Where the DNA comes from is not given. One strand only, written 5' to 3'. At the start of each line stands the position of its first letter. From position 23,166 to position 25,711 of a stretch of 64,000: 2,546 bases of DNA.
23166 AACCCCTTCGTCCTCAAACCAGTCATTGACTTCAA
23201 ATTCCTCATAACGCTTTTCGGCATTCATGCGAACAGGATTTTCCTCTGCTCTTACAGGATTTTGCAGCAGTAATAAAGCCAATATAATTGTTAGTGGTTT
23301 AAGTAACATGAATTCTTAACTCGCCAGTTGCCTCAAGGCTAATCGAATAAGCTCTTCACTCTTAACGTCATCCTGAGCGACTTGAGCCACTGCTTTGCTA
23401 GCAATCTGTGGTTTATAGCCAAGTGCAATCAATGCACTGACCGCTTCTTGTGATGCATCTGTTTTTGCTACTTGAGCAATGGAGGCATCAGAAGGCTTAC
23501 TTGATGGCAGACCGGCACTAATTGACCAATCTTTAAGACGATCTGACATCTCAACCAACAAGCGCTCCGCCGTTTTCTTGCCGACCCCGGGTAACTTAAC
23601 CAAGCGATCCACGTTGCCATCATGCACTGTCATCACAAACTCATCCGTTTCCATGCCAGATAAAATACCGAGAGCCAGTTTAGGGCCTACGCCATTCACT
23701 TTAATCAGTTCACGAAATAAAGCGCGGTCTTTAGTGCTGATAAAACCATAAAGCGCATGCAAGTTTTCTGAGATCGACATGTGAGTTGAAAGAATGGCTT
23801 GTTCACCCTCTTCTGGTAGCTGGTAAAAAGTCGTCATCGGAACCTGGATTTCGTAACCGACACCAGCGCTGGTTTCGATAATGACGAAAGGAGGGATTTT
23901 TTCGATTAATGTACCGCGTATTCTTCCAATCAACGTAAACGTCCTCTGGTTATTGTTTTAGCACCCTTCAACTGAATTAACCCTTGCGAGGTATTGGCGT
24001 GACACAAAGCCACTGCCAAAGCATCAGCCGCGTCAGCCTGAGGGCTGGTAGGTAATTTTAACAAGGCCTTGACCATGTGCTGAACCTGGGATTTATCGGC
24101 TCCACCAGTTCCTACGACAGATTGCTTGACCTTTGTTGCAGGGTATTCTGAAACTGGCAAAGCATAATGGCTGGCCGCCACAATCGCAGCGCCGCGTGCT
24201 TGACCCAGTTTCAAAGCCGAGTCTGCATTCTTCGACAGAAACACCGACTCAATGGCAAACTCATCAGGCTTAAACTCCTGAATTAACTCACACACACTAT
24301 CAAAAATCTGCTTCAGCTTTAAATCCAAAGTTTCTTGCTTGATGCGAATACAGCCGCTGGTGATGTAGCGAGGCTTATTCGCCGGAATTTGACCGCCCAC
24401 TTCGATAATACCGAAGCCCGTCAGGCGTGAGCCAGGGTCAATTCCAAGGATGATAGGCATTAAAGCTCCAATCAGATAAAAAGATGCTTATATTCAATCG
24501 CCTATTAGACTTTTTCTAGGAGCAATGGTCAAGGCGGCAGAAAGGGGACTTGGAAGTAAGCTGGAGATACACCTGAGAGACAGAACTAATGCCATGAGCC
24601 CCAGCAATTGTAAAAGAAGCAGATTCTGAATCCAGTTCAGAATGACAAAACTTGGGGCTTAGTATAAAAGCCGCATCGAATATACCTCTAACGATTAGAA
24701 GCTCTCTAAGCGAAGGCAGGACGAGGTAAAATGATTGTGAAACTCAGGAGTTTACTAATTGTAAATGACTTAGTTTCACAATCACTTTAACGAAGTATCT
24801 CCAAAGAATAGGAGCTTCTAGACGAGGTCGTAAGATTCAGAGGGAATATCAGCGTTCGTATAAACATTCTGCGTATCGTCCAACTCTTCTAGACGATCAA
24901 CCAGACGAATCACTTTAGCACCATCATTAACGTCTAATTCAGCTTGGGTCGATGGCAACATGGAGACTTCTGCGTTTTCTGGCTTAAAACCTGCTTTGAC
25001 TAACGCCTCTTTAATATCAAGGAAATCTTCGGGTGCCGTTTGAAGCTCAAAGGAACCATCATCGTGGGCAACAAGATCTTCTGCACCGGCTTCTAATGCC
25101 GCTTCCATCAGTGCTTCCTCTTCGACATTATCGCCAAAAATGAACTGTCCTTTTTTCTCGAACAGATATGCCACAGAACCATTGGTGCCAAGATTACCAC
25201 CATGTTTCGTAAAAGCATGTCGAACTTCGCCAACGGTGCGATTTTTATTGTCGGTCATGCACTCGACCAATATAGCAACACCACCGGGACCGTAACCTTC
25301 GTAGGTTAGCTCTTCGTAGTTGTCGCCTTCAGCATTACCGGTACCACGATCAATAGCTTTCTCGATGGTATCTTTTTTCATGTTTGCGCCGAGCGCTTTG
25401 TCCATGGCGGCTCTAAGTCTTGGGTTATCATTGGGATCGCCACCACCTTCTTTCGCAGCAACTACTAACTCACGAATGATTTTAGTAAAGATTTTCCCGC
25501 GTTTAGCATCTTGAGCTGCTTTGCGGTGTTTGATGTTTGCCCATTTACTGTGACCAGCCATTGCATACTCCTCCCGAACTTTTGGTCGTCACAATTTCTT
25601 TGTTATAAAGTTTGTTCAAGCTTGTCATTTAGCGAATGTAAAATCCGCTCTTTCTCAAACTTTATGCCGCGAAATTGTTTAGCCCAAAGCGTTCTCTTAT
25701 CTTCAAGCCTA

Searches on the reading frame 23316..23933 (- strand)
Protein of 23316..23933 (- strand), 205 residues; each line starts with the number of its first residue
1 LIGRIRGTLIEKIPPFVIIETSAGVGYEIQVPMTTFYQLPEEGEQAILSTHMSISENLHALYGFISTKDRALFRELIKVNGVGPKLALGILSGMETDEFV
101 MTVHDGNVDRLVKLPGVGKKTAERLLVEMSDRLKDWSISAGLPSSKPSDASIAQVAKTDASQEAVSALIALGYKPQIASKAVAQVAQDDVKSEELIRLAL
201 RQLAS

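Call 64: search_protein_families(library=pfam, proteins=[window:23316-23933:-], max_evalue=0.00001)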
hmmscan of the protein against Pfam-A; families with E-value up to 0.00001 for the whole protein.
window:23316-23933:- (205 aa): 5 families
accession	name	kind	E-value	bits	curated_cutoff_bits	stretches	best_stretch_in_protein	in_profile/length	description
PF01330.27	RuvA_N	-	4.6e-19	68.7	23.6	1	1-63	1-61/61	RuvA N terminal domain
PF14520.12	HHH_5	-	8.1e-16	58.7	27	1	73-128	1-54/57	Helix-hairpin-helix domain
PF07499.19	RuvA_C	-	5.1e-15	56.1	24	1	159-203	1-46/47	RuvA, C-terminal domain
PF00633.29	HHH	-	1.3e-08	34.7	24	0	108-126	10-28/30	Helix-hairpin-helix motif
PF21176.3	RecR_HhH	-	2.7e-06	27.5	27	0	108-128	5-25/45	RecR, helix-hairpin-helix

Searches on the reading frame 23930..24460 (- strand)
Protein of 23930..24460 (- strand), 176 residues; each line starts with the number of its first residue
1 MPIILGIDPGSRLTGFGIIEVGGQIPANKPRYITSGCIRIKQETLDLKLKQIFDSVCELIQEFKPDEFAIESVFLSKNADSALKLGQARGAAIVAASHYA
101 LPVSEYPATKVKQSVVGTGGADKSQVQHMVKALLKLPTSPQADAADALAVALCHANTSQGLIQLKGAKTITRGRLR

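Call 64: search_protein_families(library=pfam, proteins=[window:23930-24460:-], max_evalue=0.00001)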
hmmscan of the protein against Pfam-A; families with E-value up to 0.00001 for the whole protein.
window:23930-24460:- (176 aa): 1 family
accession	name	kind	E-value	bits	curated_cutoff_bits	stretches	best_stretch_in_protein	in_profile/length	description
PF02075.23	RuvC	-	1.2e-55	187.9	22.2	1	4-154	1-148/148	Crossover junction endodeoxyribonuclease RuvC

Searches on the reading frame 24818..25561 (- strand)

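Call 64: search_protein_families(library=pfam, proteins=[window:24818-25561:-], max_evalue=0.00001)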
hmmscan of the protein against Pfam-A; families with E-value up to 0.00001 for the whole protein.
window:24818-25561:- (247 aa): 2 families
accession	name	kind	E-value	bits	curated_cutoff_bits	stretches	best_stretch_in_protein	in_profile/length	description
PF01709.26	Transcrip_reg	-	1.3e-61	207.4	27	1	82-237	1-160/160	TACO1/YebC second and third domain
PF20772.2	TACO1_YebC_N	-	2.1e-33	115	36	1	5-76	1-73/73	TACO1/YebC protein N-terminal domain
